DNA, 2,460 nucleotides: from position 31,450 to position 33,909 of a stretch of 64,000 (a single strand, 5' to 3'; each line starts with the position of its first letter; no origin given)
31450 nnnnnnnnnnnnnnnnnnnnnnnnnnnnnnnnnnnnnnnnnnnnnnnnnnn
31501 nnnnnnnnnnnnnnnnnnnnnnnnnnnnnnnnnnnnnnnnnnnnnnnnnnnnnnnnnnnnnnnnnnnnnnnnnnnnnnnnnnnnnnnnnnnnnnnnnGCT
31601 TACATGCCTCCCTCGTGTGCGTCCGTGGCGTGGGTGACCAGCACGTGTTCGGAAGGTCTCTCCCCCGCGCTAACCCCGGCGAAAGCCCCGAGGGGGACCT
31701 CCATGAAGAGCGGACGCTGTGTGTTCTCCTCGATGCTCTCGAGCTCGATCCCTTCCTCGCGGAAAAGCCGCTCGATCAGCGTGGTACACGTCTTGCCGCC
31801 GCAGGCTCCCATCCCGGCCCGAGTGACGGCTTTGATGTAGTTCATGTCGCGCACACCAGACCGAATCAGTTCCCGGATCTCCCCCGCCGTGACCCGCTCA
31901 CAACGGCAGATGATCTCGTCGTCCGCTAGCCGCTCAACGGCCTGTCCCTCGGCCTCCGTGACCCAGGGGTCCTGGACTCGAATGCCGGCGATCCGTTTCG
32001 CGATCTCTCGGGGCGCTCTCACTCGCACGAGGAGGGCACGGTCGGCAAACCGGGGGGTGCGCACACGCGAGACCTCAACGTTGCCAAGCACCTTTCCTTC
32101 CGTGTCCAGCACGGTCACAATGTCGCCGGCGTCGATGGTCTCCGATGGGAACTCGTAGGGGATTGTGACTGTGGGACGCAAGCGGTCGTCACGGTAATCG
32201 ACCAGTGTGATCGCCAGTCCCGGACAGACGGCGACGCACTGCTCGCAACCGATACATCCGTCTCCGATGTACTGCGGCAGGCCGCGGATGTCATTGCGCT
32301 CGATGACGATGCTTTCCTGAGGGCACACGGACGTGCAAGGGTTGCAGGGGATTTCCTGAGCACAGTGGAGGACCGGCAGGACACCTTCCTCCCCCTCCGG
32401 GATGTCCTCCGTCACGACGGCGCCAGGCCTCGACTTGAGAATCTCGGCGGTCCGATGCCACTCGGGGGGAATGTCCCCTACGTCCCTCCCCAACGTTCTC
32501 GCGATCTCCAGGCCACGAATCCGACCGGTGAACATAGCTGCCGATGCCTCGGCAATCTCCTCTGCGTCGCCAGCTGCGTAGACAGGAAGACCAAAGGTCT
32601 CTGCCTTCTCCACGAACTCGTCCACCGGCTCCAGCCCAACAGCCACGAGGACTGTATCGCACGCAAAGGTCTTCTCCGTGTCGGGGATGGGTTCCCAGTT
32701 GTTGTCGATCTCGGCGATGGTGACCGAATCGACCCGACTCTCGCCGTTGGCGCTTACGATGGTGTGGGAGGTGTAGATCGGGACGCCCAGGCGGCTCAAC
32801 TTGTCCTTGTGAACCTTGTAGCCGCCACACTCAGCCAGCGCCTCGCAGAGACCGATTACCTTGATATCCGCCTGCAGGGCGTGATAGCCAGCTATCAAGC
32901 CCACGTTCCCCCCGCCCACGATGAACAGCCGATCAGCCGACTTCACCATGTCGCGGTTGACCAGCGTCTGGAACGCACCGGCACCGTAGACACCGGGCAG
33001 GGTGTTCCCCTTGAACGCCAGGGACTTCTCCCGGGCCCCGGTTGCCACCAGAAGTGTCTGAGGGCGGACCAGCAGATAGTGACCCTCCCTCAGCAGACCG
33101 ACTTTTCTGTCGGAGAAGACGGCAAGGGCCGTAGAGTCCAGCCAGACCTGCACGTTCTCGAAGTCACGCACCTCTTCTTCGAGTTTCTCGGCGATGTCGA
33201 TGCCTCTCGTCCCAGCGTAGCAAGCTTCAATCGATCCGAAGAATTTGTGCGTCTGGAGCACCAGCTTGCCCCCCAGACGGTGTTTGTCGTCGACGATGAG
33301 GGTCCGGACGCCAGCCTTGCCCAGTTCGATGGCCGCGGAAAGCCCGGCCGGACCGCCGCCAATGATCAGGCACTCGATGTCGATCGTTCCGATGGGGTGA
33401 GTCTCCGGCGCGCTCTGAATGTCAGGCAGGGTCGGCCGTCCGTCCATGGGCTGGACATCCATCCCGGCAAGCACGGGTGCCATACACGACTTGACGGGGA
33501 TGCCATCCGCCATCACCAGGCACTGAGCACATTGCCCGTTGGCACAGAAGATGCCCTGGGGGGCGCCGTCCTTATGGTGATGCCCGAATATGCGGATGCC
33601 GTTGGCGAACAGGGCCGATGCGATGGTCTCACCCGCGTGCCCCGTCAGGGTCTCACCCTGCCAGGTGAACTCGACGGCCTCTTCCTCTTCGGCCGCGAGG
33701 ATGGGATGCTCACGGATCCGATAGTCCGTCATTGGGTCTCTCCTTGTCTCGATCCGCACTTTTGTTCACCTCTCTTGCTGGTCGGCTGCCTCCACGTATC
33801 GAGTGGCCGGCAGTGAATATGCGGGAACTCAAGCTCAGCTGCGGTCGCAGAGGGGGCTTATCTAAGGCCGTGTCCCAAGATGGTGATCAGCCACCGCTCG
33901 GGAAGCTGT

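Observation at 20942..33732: Proline/hydroxyproline locus: HypD GRE, proline racemase, LIV importer and dye-linked dehydrogenase, but no proC or proline reductase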

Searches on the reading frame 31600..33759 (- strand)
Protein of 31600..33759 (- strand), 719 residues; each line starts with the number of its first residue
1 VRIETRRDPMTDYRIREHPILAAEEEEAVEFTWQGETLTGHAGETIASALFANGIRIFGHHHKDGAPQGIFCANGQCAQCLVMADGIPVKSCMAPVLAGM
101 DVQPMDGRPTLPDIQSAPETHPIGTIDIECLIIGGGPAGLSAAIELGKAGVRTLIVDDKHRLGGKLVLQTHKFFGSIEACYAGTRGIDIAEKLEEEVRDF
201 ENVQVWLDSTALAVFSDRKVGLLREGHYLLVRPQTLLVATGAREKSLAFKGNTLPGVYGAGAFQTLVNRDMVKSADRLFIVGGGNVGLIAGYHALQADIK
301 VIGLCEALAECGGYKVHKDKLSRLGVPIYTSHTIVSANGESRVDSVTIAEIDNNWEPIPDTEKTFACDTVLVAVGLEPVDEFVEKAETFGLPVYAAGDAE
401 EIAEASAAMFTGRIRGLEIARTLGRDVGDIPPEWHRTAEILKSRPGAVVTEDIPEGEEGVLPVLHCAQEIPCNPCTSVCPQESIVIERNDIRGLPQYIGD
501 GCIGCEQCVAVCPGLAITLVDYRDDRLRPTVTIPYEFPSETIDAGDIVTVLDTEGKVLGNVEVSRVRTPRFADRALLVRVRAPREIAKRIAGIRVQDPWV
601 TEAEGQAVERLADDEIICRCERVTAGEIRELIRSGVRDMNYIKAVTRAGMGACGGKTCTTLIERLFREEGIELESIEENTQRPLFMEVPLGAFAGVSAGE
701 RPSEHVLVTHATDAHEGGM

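Call 3: search_protein_families(library=pfam, proteins=[window:31600-33759:-])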
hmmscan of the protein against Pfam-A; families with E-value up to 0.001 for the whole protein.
window:31600-33759:- (719 aa): 20 families
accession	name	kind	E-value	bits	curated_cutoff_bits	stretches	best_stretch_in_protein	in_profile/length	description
PF07992.20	Pyr_redox_2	-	2.6e-24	86.6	26.1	1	130-387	3-245/291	Pyridine nucleotide-disulphide oxidoreductase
PF13510.11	Fer2_4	-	9.4e-24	83.7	22.8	1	27-103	2-78/82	2Fe-2S iron-sulfur cluster binding domain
PF04324.20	Fer2_BFD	-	1.7e-11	44.7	26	1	616-667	1-49/50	BFD-like [2Fe-2S] binding domain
PF12831.13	FAD_oxidored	-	4.1e-10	40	27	1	130-171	2-43/416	FAD dependent oxidoreductase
PF13450.12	NAD_binding_8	-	3.6e-08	34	21.9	1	132-165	1-34/68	NAD(P)-binding Rossmann-like domain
PF01494.25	FAD_binding_3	-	4.1e-07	30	22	1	128-158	2-32/349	FAD binding domain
PF00890.30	FAD_binding_2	-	6.7e-07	29.3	20.4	1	131-184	3-52/414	FAD binding domain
PF01946.23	Thi4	-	8.8e-07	28.8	26.2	1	128-167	18-58/235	Thi4 family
PF03486.20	HI0933_like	-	1e-06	28.8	50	1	130-168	3-41/244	HI0933-like protein Rossmann domain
PF00070.33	Pyr_redox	-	2.2e-06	28.5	22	0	277-349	1-80/82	Pyridine nucleotide-disulphide oxidoreductase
PF13738.12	Pyr_redox_3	-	3.6e-06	26.9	30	1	131-163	1-33/305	Pyridine nucleotide-disulphide oxidoreductase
PF01266.30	DAO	-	5e-06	26.7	27.9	1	131-164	3-37/353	FAD dependent oxidoreductase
PF12838.12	Fer4_7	-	2.1e-05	25.3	27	1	471-513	4-49/52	4Fe-4S dicluster domain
PF14697.11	Fer4_21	-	3.7e-05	24.2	35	1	470-515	9-55/59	4Fe-4S dicluster domain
PF13187.11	Fer4_9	-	9.7e-05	22.8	27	1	472-514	5-49/52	4Fe-4S dicluster domain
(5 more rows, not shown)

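Call 4: search_protein_families(library=ncbifam, proteins=[window:31600-33759:-])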
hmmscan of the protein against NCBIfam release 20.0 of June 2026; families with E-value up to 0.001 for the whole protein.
window:31600-33759:- (719 aa): 78 families (the best 25 are shown)
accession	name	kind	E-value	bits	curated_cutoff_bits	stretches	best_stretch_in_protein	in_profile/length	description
TIGR01372.1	soxA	subfamily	2.3e-45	154.8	1164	2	127-379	168-423/996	sarcosine oxidase subunit alpha family protein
TIGR02374.1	nitri_red_nirB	equivalog_domain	1.8e-17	63.1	578.35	1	575-672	377-471/794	nitrite reductase large subunit NirB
TIGR01292.1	TRX_reduct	equivalog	3.1e-16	59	343.45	1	129-386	2-246/300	thioredoxin-disulfide reductase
NF009410.0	PRK12771.1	subfamily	1e-14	54.1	516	1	130-388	141-392/566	NAD(P)-binding protein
TIGR03140.1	AhpF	equivalog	1.8e-13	49.9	502.9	1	129-385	214-457/515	alkyl hydroperoxide reductase subunit F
TIGR01350.1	lipoamide_DH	equivalog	4.6e-13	48.7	408.8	2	216-379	115-270/461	dihydrolipoyl dehydrogenase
NF041087.1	bile_acid_BaiCD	equivalog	5.1e-13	48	825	1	130-411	383-634/642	bile acid Fe-S flavoenzyme BaiCD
NF045599.1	bili_reduct_long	exception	2.4e-11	42.6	750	1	231-408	464-630/641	bilirubin reductase, long form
TIGR03377.1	glycerol3P_GlpA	equivalog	2.6e-10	39.4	552.8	1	607-672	413-479/530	anaerobic glycerol-3-phosphate dehydrogenase subunit GlpA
NF041891.1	hdrA_Methbact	equivalog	8e-10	37.6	1300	1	129-177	135-182/762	ferredoxin:CoB-CoM heterodisulfide reductase subunit HdrA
NF040770.1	hetero_SS_HdrA2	exception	1.2e-09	36.9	1100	2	126-173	138-185/777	CoB-CoM heterodisulfide reductase HdrA2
NF004943.0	PRK06292.2-1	equivalog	2.1e-09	36.7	432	1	128-165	4-41/456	dihydrolipoyl dehydrogenase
NF009409.0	PRK12770.1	subfamily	3.3e-09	36.3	343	1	131-384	22-293/360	putative glutamate synthase subunit beta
TIGR03997.1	mycofact_OYE_2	equivalog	4.5e-09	35.2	793.15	1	128-417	380-643/645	mycofactocin system FadH/OYE family oxidoreductase 2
TIGR03143.1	AhpF_homolog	hypoth_equivalog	8.1e-09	34.6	687.65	1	130-253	7-123/555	putative alkyl hydroperoxide reductase F subunit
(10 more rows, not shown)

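Call 14: search_solved_structures(query=window:31600-33759:-, max_evalue=0.00001, show_alignments=1)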
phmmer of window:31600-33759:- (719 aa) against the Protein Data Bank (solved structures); distinct sequences matched with E-value up to 0.00001: 19.
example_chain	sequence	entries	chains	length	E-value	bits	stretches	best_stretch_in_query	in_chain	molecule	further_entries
2gag_A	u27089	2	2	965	1.9e-21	79.1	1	24-414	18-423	heterotetrameric sarcosine oxidase alpha-subunit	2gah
1vrq_A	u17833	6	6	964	5.9e-19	70.9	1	25-382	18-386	Sarcosine oxidase alpha subunit | Subunit alpha of sarcosine oxidase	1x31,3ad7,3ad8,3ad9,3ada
1y56_A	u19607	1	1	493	4.4e-17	64.6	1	27-261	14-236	hypothetical protein PH1363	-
7jyp_A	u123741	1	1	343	5.2e-11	44.6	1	129-381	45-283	Thioredoxin reductase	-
4gcm_A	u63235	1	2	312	1.3e-10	43.3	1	125-380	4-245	Thioredoxin reductase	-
9sfi_A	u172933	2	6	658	1e-08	37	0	123-174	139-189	CoB--CoM heterodisulfide reductase iron-sulfur subunit A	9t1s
3ef6_A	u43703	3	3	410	3.6e-08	35.2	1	233-386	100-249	Toluene 1,2-dioxygenase system ferredoxin--NAD(+) reductase | TodA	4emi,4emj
7aaw_A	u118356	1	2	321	3.8e-08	35.1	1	129-384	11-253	Thioredoxin reductase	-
6cmz_A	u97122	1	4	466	4.5e-07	31.6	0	214-381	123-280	Dihydrolipoyl dehydrogenase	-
2q7v_A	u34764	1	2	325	5.1e-07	31.4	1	127-292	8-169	Thioredoxin reductase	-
7a7b_A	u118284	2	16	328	7e-07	30.9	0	128-177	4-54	YpdA family putative bacillithiol disulfide reductase Bdr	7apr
8rvu_a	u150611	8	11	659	9.3e-07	30.5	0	125-191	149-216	H(2):CoB-CoM heterodisulfide,ferredoxin reductase subunit A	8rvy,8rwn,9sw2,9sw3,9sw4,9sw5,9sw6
8rvv_A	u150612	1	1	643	1.3e-06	30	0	125-191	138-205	H(2):CoB-CoM heterodisulfide,ferredoxin reductase subunit A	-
1hyu_A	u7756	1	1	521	2.1e-06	29.3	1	129-329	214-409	ALKYL HYDROPEROXIDE REDUCTASE SUBUNIT F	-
1fl2_A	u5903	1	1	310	2.4e-06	29.2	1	129-330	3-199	ALKYL HYDROPEROXIDE REDUCTASE SUBUNIT F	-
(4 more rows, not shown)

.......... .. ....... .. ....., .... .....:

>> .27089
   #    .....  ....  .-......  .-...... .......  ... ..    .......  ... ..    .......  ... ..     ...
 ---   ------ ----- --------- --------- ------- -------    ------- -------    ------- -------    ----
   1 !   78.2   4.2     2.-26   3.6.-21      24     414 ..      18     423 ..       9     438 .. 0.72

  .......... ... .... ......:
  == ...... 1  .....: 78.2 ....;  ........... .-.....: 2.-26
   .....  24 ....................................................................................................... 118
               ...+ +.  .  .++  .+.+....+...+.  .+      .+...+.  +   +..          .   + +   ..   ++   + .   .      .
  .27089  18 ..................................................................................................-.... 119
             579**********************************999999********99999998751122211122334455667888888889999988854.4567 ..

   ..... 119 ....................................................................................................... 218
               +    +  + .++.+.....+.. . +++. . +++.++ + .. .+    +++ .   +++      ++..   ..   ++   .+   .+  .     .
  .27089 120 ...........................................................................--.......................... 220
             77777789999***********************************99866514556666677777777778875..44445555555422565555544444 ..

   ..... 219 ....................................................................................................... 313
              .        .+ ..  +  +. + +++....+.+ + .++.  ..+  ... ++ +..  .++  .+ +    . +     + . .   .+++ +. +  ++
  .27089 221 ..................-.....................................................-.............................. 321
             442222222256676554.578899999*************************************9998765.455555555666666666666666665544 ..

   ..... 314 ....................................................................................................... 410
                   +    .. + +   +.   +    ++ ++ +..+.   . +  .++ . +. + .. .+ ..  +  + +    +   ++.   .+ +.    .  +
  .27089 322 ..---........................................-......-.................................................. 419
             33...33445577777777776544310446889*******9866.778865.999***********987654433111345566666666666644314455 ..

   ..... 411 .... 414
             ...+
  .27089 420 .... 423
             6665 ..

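Call 21: find_homologous_proteins(query=window:31600-33732:-, max_evalue=1e-20)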
Query window:31600-33732:- (710 aa): 7888 proteins with E <= 1e-20 among 8000 candidates; the best 120 are listed.
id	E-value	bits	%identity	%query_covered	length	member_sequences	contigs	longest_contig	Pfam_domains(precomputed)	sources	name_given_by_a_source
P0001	0.0e+0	1599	99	100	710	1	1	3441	PF13450.13,PF07992.21,PF00070.34,PF04324.21,PF03486.21,PF12838.13,PF01494.26,PF12831.14,PF01946.24,PF01266.31,PF13510.12,PF00890.31,PF13738.13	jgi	-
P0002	0.0e+0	1578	97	100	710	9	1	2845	PF13450.13,PF07992.21,PF00070.34,PF04324.21,PF03486.21,PF12838.13,PF01494.26,PF12831.14,PF01946.24,PF01266.31,PF13510.12,PF00890.31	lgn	-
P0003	0.0e+0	1503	91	100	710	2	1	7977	PF17806.7,PF13450.13,PF07992.21,PF00070.34,PF04324.21,PF03486.21,PF12838.13,PF01494.26,PF12831.14,PF01946.24,PF13510.12,PF00890.31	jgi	-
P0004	0.0e+0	1495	91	100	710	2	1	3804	PF13450.13,PF07992.21,PF00070.34,PF04324.21,PF03486.21,PF12838.13,PF01494.26,PF12831.14,PF01946.24,PF01266.31,PF13510.12,PF00890.31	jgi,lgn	jgi:thioredoxin reductase/Fe-S-cluster-containing hydrogenase component 2/bacterioferritin-associate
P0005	0.0e+0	1426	87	100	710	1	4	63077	PF01946.24,PF01266.31,PF13510.12,PF13450.13,PF00890.31,PF07992.21,PF04324.21,PF03486.21,PF12838.13,PF01494.26,PF12831.14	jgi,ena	-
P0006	0.0e+0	1423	86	100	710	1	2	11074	PF13450.13,PF07992.21,PF00070.34,PF04324.21,PF03486.21,PF12838.13,PF01494.26,PF12831.14,PF01946.24,PF01266.31,PF13510.12,PF00890.31,PF13187.12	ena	-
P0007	0.0e+0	1418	85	100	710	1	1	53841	PF01946.24,PF01266.31,PF13510.12,PF13450.13,PF00890.31,PF07992.21,PF00070.34,PF04324.21,PF03486.21,PF01494.26,PF12831.14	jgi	-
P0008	0.0e+0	1416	85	100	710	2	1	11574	PF01946.24,PF13510.12,PF13450.13,PF07992.21,PF00070.34,PF04324.21,PF03486.21,PF12838.13,PF01494.26,PF12831.14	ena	-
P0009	0.0e+0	1414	85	100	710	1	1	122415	PF01946.24,PF13510.12,PF13450.13,PF00890.31,PF07992.21,PF00070.34,PF04324.21,PF03486.21,PF01494.26,PF12831.14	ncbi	-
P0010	0.0e+0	1410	85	100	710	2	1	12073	PF01946.24,PF13510.12,PF13450.13,PF00890.31,PF07992.21,PF00070.34,PF04324.21,PF03486.21,PF01494.26,PF12831.14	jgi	jgi:NADPH-dependent 2,4-dienoyl-CoA reductase/sulfur reductase-like enzyme/Fe-S-cluster-containing h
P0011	0.0e+0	1404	85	100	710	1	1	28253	PF01946.24,PF13510.12,PF13450.13,PF00890.31,PF07992.21,PF00070.34,PF04324.21,PF03486.21,PF12838.13,PF01494.26,PF12831.14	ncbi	-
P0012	0.0e+0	1393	85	100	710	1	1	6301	PF13450.13,PF07992.21,PF00070.34,PF04324.21,PF03486.21,PF12838.13,PF01494.26,PF12831.14,PF01946.24,PF01266.31,PF13510.12,PF00890.31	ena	-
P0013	0.0e+0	1390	83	100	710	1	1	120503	PF13450.13,PF07992.21,PF00070.34,PF04324.21,PF03486.21,PF12838.13,PF01494.26,PF12831.14,PF01946.24,PF13510.12,PF00890.31,PF13738.13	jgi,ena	-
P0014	0.0e+0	1388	83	100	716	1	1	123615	PF01946.24,PF13510.12,PF13450.13,PF00890.31,PF07992.21,PF00070.34,PF04324.21,PF03486.21,PF12838.13,PF01494.26,PF12831.14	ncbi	-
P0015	0.0e+0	1385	84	100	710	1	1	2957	PF01946.24,PF13510.12,PF13450.13,PF00890.31,PF07992.21,PF00070.34,PF04324.21,PF03486.21,PF01494.26,PF12831.14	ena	-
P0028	0.0e+0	1352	81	100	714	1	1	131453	PF17806.7,PF13450.13,PF07992.21,PF00070.34,PF04324.21,PF03486.21,PF12838.13,PF01494.26,PF12831.14,PF01946.24,PF01266.31,PF13510.12,PF00890.31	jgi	jgi:NADPH-dependent 2,4-dienoyl-CoA reductase/sulfur reductase-like enzyme/Fe-S-cluster-containing h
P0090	0.0e+0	1280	78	100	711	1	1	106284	PF01946.24,PF13510.12,PF13450.13,PF00890.31,PF07992.21,PF00070.34,PF04324.21,PF03486.21,PF12838.13,PF01494.26,PF12831.14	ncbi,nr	ncbi:MAG: FAD-dependent oxidoreductase [Chloroflexota bacterium]|nr:FAD-dependent oxidoreductase [Ch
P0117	0.0e+0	1268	76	100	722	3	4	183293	PF01946.24,PF13510.12,PF13450.13,PF00890.31,PF07992.21,PF00070.34,PF04324.21,PF03486.21,PF12838.13,PF01494.26,PF12831.14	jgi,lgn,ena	-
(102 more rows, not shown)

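Call 22: find_related_loci(query=window:31600-33732:-, collection=genome_contigs, flank=10000)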
Query window:31600-33732:- (710 aa) in genome_contigs; peptide patterns used: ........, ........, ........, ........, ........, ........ (x = any residue, [..] = any of these).
91 stretches matched a pattern; 12 encode a relative of the query (tblastn E <= 1e-3); 12 distinct loci.
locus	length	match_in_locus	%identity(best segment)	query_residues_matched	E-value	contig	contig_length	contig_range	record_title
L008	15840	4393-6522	83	1-710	0e+0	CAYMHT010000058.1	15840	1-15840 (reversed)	MAG TPA_asm: uncultured Anaerolineales bacterium isolate SRP319275_co2_51 genome assembly, contig: NODE_3154_length_1584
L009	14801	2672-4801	82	1-710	0e+0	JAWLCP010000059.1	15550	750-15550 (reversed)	MAG: Anaerolineae bacterium isolate 15dZY3.bin.6 NODE_4104_length_15550_cov_15.479257, whole genome shotgun sequence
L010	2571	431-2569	81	1-710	0e+0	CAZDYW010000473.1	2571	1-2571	MAG TPA_asm: uncultured Anaerolineales bacterium isolate binchicken_co15_170 genome assembly, contig: NODE_49605_length_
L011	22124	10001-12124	82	1-710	0e+0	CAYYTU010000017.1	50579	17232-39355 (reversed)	MAG TPA_asm: uncultured Anaerolineales bacterium isolate binchicken_co17_286 genome assembly, contig: NODE_2066_length_5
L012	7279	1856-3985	81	1-710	0e+0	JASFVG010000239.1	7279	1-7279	MAG: Anaerolineae bacterium isolate D1105M20metaG_Bin_199 D1105M20metaG_FD_scaffold_3458_c1, whole genome shotgun sequen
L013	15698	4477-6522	78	4-684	0e+0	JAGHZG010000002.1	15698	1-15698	MAG: Chloroflexota bacterium isolate 626A.7 NODE_444_length_15698_cov_7.755801, whole genome shotgun sequence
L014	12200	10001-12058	78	2-686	0e+0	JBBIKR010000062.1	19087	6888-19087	MAG: Thermoflexales bacterium isolate QH2S170213_bin_190 NODE_3183_length_19087_cov_8.983974, whole genome shotgun seque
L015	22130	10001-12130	71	1-710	0e+0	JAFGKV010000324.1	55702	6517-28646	MAG: Candidatus Fermentibacteria bacterium isolate Zod_Metabat.355 k87_13521785, whole genome shotgun sequence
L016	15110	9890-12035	60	53-685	0e+0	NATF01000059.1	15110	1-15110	MAG: Candidatus Cloacimonas sp. 4484_275 ex4484_275_scaffold_23424, whole genome shotgun sequence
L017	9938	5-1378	80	227-684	0e+0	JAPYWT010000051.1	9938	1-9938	MAG: Thermoflexus sp. isolate RSWP15 scaffold_1200_c1, whole genome shotgun sequence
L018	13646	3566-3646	63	486-512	4e-6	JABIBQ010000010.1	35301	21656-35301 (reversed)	MAG: Candidatus Bathyarchaeota archaeon isolate SI048_bin30 k141_766106, whole genome shotgun sequence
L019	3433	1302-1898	26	103-299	8e-5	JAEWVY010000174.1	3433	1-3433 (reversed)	MAG: Proteobacteria bacterium isolate OH_SDB_78 k127_1307489, whole genome shotgun sequence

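Call 31: search_protein_families(library=pfam, proteins=[L008:6546-7733:+, L012:4075-5415:+, L012:5478-6713:+, L009:6322-7428:+, L013:8145-9227:+], max_evalue=0.00001)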
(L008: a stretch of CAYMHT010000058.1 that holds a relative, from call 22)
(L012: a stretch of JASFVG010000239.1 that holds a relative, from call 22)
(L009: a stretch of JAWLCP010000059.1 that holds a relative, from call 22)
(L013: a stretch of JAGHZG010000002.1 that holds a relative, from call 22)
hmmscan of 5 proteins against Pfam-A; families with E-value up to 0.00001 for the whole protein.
L008:6546-7733:+ (395 aa): 2 families
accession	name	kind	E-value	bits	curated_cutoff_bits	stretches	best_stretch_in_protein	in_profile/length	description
PF07690.21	MFS_1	-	2.1e-57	195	33.4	2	19-237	2-227/347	Major Facilitator Superfamily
PF05977.19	MFS_3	-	4.3e-14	52.3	27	1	46-387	43-394/524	Transmembrane secretion effector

L012:4075-5415:+ (446 aa): 2 families
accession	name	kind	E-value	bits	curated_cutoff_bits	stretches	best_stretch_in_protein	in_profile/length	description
PF23500.1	DUF7133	-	9.8e-22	78.2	27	1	143-432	58-346/385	Domain of unknown function (DUF7133)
PF07995.17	GSDH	-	3.6e-17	63.1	25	1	185-371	79-276/332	Glucose / Sorbosone dehydrogenase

L012:5478-6713:+ (411 aa): 3 families
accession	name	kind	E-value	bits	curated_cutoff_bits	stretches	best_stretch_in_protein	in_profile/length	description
PF07690.21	MFS_1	-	4.8e-57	193.9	33.4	2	25-246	2-230/347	Major Facilitator Superfamily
PF05977.19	MFS_3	-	5.4e-09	35.5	27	1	60-395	51-396/524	Transmembrane secretion effector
PF00083.30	Sugar_tr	-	7.1e-06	25.6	22.3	0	73-196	65-193/452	Sugar (and other) transporter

L009:6322-7428:+ (368 aa): 1 family
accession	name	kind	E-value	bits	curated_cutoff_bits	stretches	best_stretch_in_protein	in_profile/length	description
PF01790.23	LGT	-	6.3e-73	245.5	24.9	1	69-328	1-239/240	Prolipoprotein diacylglyceryl transferase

L013:8145-9227:+ (360 aa): 0 families
